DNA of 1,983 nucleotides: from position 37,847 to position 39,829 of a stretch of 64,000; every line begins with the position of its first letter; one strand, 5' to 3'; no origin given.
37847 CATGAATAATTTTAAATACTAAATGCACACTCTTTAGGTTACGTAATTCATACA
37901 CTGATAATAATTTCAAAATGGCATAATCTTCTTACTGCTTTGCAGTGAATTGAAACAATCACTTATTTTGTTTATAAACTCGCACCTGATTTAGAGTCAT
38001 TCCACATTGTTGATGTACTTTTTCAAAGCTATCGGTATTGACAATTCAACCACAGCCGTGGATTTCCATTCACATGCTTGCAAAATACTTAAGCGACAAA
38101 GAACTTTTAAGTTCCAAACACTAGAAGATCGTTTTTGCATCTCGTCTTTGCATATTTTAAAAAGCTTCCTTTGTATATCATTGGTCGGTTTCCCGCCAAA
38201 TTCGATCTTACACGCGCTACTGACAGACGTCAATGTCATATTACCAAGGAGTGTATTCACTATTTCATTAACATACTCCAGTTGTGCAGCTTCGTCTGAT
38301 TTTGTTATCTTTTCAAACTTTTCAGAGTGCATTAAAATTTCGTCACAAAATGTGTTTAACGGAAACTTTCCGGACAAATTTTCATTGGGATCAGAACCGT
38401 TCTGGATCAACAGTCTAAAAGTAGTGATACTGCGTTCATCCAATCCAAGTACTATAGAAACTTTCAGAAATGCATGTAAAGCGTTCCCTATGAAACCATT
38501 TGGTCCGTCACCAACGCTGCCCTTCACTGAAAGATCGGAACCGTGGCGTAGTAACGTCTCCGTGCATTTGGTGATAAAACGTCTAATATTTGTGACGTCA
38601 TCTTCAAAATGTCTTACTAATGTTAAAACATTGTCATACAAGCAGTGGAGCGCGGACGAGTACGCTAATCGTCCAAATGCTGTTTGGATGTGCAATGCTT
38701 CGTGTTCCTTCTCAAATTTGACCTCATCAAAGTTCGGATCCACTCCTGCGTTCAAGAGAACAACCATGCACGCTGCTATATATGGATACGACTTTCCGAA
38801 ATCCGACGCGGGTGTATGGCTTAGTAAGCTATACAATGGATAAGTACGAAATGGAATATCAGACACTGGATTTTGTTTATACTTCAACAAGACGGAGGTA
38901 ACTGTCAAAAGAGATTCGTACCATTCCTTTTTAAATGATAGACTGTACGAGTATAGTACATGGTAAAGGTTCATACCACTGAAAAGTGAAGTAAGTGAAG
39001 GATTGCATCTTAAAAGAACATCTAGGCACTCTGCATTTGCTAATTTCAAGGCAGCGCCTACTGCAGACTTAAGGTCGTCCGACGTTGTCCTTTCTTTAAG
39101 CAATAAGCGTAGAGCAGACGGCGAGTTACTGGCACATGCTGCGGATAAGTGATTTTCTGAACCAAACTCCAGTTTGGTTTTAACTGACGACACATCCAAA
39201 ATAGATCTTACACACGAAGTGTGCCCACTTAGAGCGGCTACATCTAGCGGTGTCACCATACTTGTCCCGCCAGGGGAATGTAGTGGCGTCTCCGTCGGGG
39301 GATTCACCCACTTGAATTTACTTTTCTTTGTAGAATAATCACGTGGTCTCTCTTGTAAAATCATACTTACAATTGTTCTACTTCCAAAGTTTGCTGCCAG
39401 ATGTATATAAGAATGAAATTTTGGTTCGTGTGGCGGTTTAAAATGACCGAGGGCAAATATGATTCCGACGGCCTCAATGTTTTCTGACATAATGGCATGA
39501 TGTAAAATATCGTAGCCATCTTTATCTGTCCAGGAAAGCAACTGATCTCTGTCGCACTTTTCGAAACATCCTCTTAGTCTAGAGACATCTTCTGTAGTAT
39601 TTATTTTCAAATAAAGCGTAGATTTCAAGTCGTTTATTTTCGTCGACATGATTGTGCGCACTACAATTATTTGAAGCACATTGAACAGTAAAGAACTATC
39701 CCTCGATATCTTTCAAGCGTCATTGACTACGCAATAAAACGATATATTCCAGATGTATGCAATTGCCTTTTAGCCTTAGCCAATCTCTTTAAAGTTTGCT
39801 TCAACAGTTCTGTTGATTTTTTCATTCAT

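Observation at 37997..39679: Intronless ASB-like (ankyrin plus SOCS box) gene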

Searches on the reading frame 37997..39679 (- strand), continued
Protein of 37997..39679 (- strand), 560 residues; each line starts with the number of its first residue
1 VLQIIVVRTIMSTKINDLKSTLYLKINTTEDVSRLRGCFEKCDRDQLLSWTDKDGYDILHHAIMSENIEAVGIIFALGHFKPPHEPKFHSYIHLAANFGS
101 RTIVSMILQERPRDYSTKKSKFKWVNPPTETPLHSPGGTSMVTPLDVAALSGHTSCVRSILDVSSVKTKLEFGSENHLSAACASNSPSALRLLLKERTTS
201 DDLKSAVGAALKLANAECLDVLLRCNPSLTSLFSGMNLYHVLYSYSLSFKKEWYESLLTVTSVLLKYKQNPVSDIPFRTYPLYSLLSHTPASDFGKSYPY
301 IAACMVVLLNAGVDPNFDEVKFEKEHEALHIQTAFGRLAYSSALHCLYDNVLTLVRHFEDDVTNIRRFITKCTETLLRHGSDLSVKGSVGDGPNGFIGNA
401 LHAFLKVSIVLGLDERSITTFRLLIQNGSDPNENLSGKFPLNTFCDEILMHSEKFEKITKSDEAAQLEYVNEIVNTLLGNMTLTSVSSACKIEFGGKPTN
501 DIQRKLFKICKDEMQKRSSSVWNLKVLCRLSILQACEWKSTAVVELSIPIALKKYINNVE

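Call 56: find_homologous_proteins(query=A4, max_evalue=0.00001)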
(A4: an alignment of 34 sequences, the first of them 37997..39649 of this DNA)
Query A4 (34 sequences) (550 aa, profile of the alignment): 131 proteins with E <= 0.00001 among 8000 candidates; the best 120 are listed.
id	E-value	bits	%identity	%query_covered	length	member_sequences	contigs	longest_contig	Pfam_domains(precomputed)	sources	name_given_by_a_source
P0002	1.8e-190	652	84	100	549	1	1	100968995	PF13606.13,PF13857.13,PF12796.14,PF00023.37,PF13637.13,PF07525.22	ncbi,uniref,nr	ncbi:uncharacterized protein LOC123552323 [Mercenaria mercenaria]|uniref:uncharacterized protein LOC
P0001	1.4e-183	629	96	100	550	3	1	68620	PF13606.13,PF13857.13,PF12796.14,PF00023.37,PF13637.13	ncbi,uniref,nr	ncbi:uncharacterized protein LOC132724177 [Ruditapes philippinarum]|uniref:uncharacterized protein L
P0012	3.7e-181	621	55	99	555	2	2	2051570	PF13606.13,PF13857.13,PF12796.14,PF00023.37,PF13637.13,PF07525.22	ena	-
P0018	7.0e-181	621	45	98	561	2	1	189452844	PF13606.13,PF13857.13,PF23745.2,PF12796.14,PF00023.37,PF13637.13,PF07525.22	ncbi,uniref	ncbi:hypothetical protein ACJMK2_028576 [Sinanodonta woodiana]|uniref:SOCS box domain-containing pro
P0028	3.7e-180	618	39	100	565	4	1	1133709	PF13606.13,PF12796.14,PF00023.37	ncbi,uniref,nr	ncbi:uncharacterized protein LOC132559629 [Ylistrum balloti]|uniref:uncharacterized protein LOC13255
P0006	6.3e-179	614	66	100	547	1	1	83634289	PF13606.13,PF12796.14,PF00023.37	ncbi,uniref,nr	ncbi:uncharacterized protein LOC128239275 [Mya arenaria]|uniref:uncharacterized protein LOC128239275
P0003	6.7e-178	611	79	100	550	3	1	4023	PF13606.13,PF13857.13,PF12796.14,PF00023.37,PF13637.13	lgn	-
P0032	6.8e-178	611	39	96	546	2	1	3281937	PF12796.14,PF00023.37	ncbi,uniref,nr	ncbi:uncharacterized protein LOC124290642 [Haliotis rubra]|uniref:uncharacterized protein LOC1242906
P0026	1.6e-177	610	39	97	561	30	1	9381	PF13606.13,PF12796.14,PF00023.37,PF13637.13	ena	-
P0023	1.4e-176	606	41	97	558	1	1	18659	PF13606.13,PF12796.14,PF00023.37,PF13637.13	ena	-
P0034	1.2e-174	600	40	96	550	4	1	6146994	PF13606.13,PF12796.14,PF00023.37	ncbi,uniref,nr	ncbi:uncharacterized protein LOC124116633 [Haliotis rufescens]|uniref:uncharacterized protein LOC124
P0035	3.1e-174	599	36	99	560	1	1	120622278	PF13606.13,PF13857.13,PF12796.14,PF00023.37,PF13637.13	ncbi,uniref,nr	ncbi:uncharacterized protein LOC121372512 [Gigantopelta aegis]|uniref:uncharacterized protein LOC121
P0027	4.1e-174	598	39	98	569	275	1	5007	PF13606.13,PF12796.14,PF00023.37,PF13637.13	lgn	-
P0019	3.0e-173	595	45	98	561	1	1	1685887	PF13606.13,PF13857.13,PF23745.2,PF12796.14,PF00023.37,PF13637.13,PF07525.22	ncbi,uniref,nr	ncbi:hypothetical protein CHS0354_012438 [Potamilus streckersoni]|uniref:SOCS box domain-containing 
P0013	4.8e-173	595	56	99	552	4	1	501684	PF13606.13,PF12796.14,PF00023.37,PF13637.13,PF07525.22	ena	-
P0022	5.0e-173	595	42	97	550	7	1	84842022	PF12796.14,PF00023.37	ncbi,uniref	ncbi:uncharacterized protein [Mytilus edulis]|uniref:uncharacterized protein n=1 Tax=Mytilus edulis 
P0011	8.4e-173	594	57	99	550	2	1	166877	PF13606.13,PF12796.14,PF00023.37,PF13637.13,PF07525.22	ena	-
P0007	6.8e-172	591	66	99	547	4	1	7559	PF13606.13,PF13857.13,PF12796.14,PF00023.37,PF07525.22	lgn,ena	-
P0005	7.6e-171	587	74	100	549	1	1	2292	PF13606.13,PF12796.14,PF00023.37,PF13637.13,PF07525.22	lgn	-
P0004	3.8e-168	579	75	100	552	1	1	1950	PF13606.13,PF12796.14,PF00023.37,PF07525.22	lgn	-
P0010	1.1e-163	564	61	98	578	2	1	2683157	PF13606.13,PF13857.13,PF12796.14,PF00023.37,PF13637.13,PF07525.22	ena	-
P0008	9.6e-162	557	64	99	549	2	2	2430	PF13606.13,PF13857.13,PF12796.14,PF00023.37,PF07525.22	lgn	-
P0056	3.7e-146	506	29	75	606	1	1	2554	PF12796.14,PF00023.37,PF07525.22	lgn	-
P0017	9.5e-135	468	56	82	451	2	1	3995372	PF12796.14,PF00023.37,PF07525.22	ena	-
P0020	3.8e-75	272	65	57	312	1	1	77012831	PF07525.22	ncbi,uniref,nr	ncbi:hypothetical protein DPMN_055467 [Dreissena polymorpha]|uniref:SOCS box domain-containing prote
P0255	8.9e-10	56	-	-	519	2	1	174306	PF13606.13,PF13857.13,PF23745.2,PF12796.14,PF00023.37,PF13637.13,PF07525.22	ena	-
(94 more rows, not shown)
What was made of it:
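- The nearest non-family hits are generic ankyrin proteins, at 152 bits or less against 272 or more within the family (call 56).
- Tried and rejected: It did show the score gap to generic ankyrin proteins (call 56).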

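Call 57: find_encoding_contigs(protein=P0100, flank=3000, max_places=2)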
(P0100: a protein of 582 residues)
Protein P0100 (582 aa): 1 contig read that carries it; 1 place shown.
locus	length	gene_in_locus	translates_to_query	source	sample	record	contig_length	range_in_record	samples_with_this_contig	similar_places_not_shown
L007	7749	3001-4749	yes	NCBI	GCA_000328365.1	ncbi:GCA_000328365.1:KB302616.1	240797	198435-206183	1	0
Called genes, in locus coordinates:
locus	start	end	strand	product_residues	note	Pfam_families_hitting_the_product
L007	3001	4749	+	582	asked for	PF13637:Ank_4 (faint), PF07525:SOCS_box (weak)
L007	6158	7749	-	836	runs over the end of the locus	PF00651:BTB, PF00096:zf-C2H2 (faint), PF05605:zf-Di19 (faint), PF12171:zf-C2H2_jaz (faint), PF12874:zf-met (faint), PF13465:zf-H2C2_2 (faint), PF13894:zf-C2H2_4 (faint), PF13912:zf-C2H2_6 (faint)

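Call 58: find_encoding_contigs(protein=P0072, flank=3000, max_places=2)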
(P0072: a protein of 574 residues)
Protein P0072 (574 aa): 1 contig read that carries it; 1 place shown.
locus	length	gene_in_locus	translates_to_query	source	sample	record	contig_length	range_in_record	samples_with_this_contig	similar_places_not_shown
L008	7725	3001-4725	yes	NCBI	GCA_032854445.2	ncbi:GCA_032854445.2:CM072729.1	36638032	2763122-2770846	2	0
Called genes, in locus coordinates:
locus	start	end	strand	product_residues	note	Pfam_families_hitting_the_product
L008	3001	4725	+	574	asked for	PF12796:Ank_2 (faint), PF13606:Ank_3 (faint), PF13637:Ank_4 (faint), PF00023:Ank (faint)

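Call 64: search_solved_structures(query=A1, max_evalue=0.000001, show_alignments=0)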
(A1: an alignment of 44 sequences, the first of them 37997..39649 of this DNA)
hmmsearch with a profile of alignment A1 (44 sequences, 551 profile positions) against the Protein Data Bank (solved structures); distinct sequences matched with E-value up to 0.000001: 111 (the best 60 are shown).
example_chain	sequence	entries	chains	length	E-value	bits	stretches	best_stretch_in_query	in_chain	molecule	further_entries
4rlv_A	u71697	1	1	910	1.7e-33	119.5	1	51-157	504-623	Ankyrin-1, Ankyrin-2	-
5y4d_A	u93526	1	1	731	8.6e-32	113.8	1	51-157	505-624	Ankyrin-1,Ankyrin-2,Ankyrin-2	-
7tw3_G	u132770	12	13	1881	4.3e-29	104.9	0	47-201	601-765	Ankyrin-1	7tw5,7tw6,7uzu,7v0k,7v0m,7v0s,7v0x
5vkq_A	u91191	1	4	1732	4.7e-22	81.7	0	46-194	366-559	No mechanoreceptor potential C isoform L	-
7ptx_A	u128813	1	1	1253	3e-20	75.8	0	45-159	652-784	Alpha-latrocrustotoxin-Lt1a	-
1n11_A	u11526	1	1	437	9.8e-20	74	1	46-161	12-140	Ankyrin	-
5leb_A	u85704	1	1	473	3.9e-19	72.1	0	44-155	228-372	DDD_D12_06_D12_06_D12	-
5le2_A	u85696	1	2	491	6.5e-19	71.3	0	44-155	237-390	DDD_D12_15_D12_15_D12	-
5lec_A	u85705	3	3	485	3.1e-18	69.1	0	44-155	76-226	DDD_D12_12_D12_12_D12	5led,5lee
6mol_A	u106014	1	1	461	1e-16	64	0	52-155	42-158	Monoextended DARPin R12 (M_R12)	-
5y4f_A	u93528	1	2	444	3.4e-16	62.3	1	51-157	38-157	Ankyrin-2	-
5lel_A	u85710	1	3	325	1.7e-14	56.8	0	45-156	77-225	DD_Off7_10_3G124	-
5lem_A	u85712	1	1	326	1.2e-13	53.9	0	45-156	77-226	DD_Off7_11_3G124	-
5le9_A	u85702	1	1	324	1.7e-13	53.5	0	45-155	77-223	DD_Off7_09_3G124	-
5lea_A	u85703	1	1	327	2.9e-13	52.7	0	45-156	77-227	DD_Off7_12_3G124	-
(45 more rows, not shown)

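Call 65: find_encoding_contigs(protein=P0004, flank=3000, max_places=3)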
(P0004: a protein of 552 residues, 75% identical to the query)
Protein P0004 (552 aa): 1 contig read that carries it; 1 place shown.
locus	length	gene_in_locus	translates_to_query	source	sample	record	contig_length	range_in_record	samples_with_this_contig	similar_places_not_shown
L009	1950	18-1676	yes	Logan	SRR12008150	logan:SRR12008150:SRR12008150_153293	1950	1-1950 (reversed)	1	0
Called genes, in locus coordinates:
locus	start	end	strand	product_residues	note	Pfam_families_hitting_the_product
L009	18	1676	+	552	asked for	PF12796:Ank_2 (faint), PF07525:SOCS_box (faint), PF00023:Ank (faint), PF13606:Ank_3 (faint)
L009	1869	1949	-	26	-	?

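Call 66: find_encoding_contigs(protein=P0005, flank=3000, max_places=3)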
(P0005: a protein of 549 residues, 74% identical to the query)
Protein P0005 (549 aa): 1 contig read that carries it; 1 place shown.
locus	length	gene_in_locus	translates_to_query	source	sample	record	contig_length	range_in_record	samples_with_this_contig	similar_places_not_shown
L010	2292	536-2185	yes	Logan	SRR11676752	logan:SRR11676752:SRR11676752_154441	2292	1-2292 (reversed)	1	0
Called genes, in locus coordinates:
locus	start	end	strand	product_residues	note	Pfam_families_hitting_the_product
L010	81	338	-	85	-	-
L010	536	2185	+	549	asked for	PF12796:Ank_2 (faint), PF13637:Ank_4 (faint), PF00023:Ank (faint), PF13606:Ank_3 (faint), PF07525:SOCS_box (weak)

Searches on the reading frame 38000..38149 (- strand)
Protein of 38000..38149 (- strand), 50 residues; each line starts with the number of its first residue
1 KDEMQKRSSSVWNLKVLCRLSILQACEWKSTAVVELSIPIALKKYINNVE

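Call 23: search_solved_structures(query=A2, max_evalue=1, show_alignments=4)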
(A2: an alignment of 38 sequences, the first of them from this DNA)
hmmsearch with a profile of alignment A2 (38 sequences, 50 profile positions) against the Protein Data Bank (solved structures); distinct sequences matched with E-value up to 1: 17.
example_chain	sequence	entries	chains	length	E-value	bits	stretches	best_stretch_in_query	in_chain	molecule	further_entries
2c9w_A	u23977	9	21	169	0.0017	20.7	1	10-46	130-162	SUPPRESSOR OF CYTOKINE SIGNALING 2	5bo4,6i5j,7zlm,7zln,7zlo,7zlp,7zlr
4jgh_A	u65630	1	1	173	0.0018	20.6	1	10-46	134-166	Suppressor of cytokine signaling 2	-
6i4x_A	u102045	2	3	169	0.0019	20.6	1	10-46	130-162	Suppressor of cytokine signaling 2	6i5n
7m6t_A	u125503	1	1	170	0.0019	20.6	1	10-46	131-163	Suppressor of cytokine signaling 2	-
8y1u_A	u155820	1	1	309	0.026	16.9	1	4-46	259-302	Ankyrin repeat and SOCS box protein 7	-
3zng_A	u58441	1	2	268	0.03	16.7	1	11-47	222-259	ANKYRIN REPEAT AND SOCS BOX PROTEIN 9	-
3zkj_A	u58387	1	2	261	0.032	16.6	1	11-47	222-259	ANKYRIN REPEAT AND SOCS BOX PROTEIN 9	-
6v9h_C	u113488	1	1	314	0.044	16.2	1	11-47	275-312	Ankyrin repeat and SOCS box protein 9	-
2izv_A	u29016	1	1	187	0.053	15.9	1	11-46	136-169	SUPPRESSOR OF CYTOKINE SIGNALING 4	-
9oma_A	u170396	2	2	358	0.11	14.9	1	31-47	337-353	Protein-L-isoaspartate O-methyltransferase domain-containing protein 1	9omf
1kf6_B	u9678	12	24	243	0.22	14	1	17-43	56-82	FUMARATE REDUCTASE IRON-SULFUR PROTEIN | Fumarate reductase iron-sulfur subunit | Fumarate reductase (Anaerobic), Fe-S subunit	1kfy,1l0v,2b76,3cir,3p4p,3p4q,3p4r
7rot_A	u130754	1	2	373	0.32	13.4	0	21-33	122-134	Tyrosine--tRNA ligase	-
3vgj_A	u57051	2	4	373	0.32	13.4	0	21-33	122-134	Tyrosyl-tRNA synthetase, putative | tyrosine--tRNA ligase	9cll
7ror_A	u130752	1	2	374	0.33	13.4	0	21-33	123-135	Tyrosine--tRNA ligase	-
7ros_A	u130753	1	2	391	0.36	13.3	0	21-33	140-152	Tyrosine--tRNA ligase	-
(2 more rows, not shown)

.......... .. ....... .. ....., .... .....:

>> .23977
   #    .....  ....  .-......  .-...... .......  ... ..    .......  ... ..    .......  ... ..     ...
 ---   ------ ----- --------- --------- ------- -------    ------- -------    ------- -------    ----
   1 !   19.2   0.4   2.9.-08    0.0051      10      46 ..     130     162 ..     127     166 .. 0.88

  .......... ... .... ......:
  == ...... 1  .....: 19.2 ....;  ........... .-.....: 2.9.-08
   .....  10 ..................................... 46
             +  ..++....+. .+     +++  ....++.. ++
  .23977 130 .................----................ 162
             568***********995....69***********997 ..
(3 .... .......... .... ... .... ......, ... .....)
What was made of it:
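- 38012..38119 (-): C-terminal SOCS box, residues 511-546. BC box is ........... Cul5 box is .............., with S537 where orthologues have P. The nine best PDB hits of the C-terminal profile are all SOCS boxes (call 23).
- The nine best PDB hits of the C-terminal profile are all SOCS boxes, aligned at their SOCS boxes: SOCS2 (E 0.0017), ASB7, ASB9 and SOCS4 (call 23).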

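Call 59: predict_structure(alignment_id=A2)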
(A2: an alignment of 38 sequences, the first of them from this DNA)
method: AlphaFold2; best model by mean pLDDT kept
length: 50 residues; sequences in the alignment: 38
mean_pLDDT: 93.3   pTM: 0.65
mean pLDDT of the five models: 93.3, 91.1, 91.1, 90.5, 89.7
residues with pLDDT >= 90: 37; 70-90: 13; 50-70: 0; < 50: 0
segments of 3 or more residues with pLDDT < 50: none
pLDDT, mean of each block of 10 residues (from residue 1): 85 94 97 97 93
secondary structure, 60 per line:
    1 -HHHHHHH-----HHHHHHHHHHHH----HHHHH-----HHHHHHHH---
elements in order: H2-8 H14-25 H30-34 H40-47

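Call 62: fold_search(model_id=the predicted structure, library=pdb)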
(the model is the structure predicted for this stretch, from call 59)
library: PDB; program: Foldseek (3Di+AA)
matches with E <= 10: 61; with E <= 0.001: 0
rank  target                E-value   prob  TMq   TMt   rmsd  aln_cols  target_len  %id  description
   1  7zls_G                5.1e-01  0.96  0.62  0.21   1.8        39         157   31  co-crystal structure of SOCS2:ElonginB:ElonginC in complex with compound 13 (released 2023-04-26)
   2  5bo4_A                6.3e-01  0.93  0.61  0.21   1.8        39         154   31  Structure of SOCS2:Elongin C:Elongin B from DMSO-treated crystals (released 2015-07-08)
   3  6c5x_A                1.1e+00  0.89  0.64  0.22   1.1        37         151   27  Crystal Structure of SOCS1 in complex with ElonginB and ElonginC (released 2018-05-02)
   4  9ogf_B                1.2e+00  0.85  0.65  0.19   1.7        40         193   30  Cryo-EM structure of human exportin-1 conjugated with KPT-UTSW1 and bound to human ASB8-ELOB/C (released 2025-11-26)
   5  8y1u_A                1.2e+00  0.80  0.70  0.13   3.9        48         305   29  Crystal structure of ASB7-Elongin B/C bound to the LZTS1-degron (released 2024-12-04)
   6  3zkj_A                1.3e+00  0.77  0.67  0.15   2.1        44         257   25  Crystal Structure of Ankyrin Repeat and Socs Box-Containing Protein 9 (Asb9) in Complex with Elonginb and Elonginc (released 2013-01-30)
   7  7m6t_A                1.4e+00  0.80  0.58  0.20   1.8        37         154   32  Crystal structure of SOCS2/ElonginB/ElonginC bound to a non-canonical peptide that enhances phospho-peptide binding (released 2021-10-13)
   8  6c5x_D                1.4e+00  0.77  0.63  0.24   1.9        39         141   26  Crystal Structure of SOCS1 in complex with ElonginB and ElonginC (released 2018-05-02)
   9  6i4x_A                1.4e+00  0.75  0.58  0.20   1.5        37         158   32  Crystal structure of SOCS2:Elongin C:Elongin B in complex with erythropoietin receptor peptide (released 2019-05-29)
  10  2izv_A                2.5e+00  0.75  0.63  0.20   0.9        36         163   25  CRYSTAL STRUCTURE OF SOCS-4 IN COMPLEX WITH ELONGIN-B AND ELONGIN-C AT 2.55A RESOLUTION (released 2006-08-02)
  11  9hyb_I                2.5e+00  0.72  0.66  0.23   1.6        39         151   20  CRYSTAL STRUCTURE OF THE SMARCA2-VCB-COMPLEX WITH PROTAC P3 (released 2025-11-12)
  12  9hyb_C                2.5e+00  0.66  0.65  0.24   1.6        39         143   20  CRYSTAL STRUCTURE OF THE SMARCA2-VCB-COMPLEX WITH PROTAC P3 (released 2025-11-12)
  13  8ei3_C                2.8e+00  0.63  0.65  0.23   1.6        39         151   20  Crystal structure of VHL in complex with H313, a Helicon Polypeptide (released 2023-10-25)
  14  9hyn_C                3.0e+00  0.63  0.65  0.23   1.6        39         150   20  CRYSTAL STRUCTURE OF THE SMARCA2-VCB-COMPLEX WITH PROTAC P1 (released 2025-10-22)
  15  8ewv_C                3.0e+00  0.57  0.64  0.24   1.7        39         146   20  DNA-encoded library (DEL)-enabled discovery of proximity inducing small molecules (released 2023-10-04)
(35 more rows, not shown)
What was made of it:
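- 38012..38119 (-): The three-helix model (pLDDT 93) superposes on SOCS2, SOCS1, ASB8, ASB9 and SOCS4 at rmsd 0.9-2.1 Å (ASB7 3.9 Å) (calls 59, 62).
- On ASB-type (ankyrin repeat + SOCS box) proteins: The three-helix model's neighbours are SOCS/VHL boxes (call 62).
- Closest known: Vertebrate ASB proteins. Same: The C-terminal profile and model match the ASB7, ASB8 and ASB9 SOCS boxes (calls 23, 62).
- Closest known: SOCS2 and SOCS4 SOCS boxes. Same: SOCS2 reads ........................; the family consensus reads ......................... (calls 23, 62).
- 49 of the 50 closest PDB folds to the C-terminal model are SOCS/VHL-box proteins, most solved with Elongin B/C, mostly at rmsd 0.9-2 Å (call 62). 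The C-terminal model is confident (pLDDT 93) and SOCS-like (calls 59, 62).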
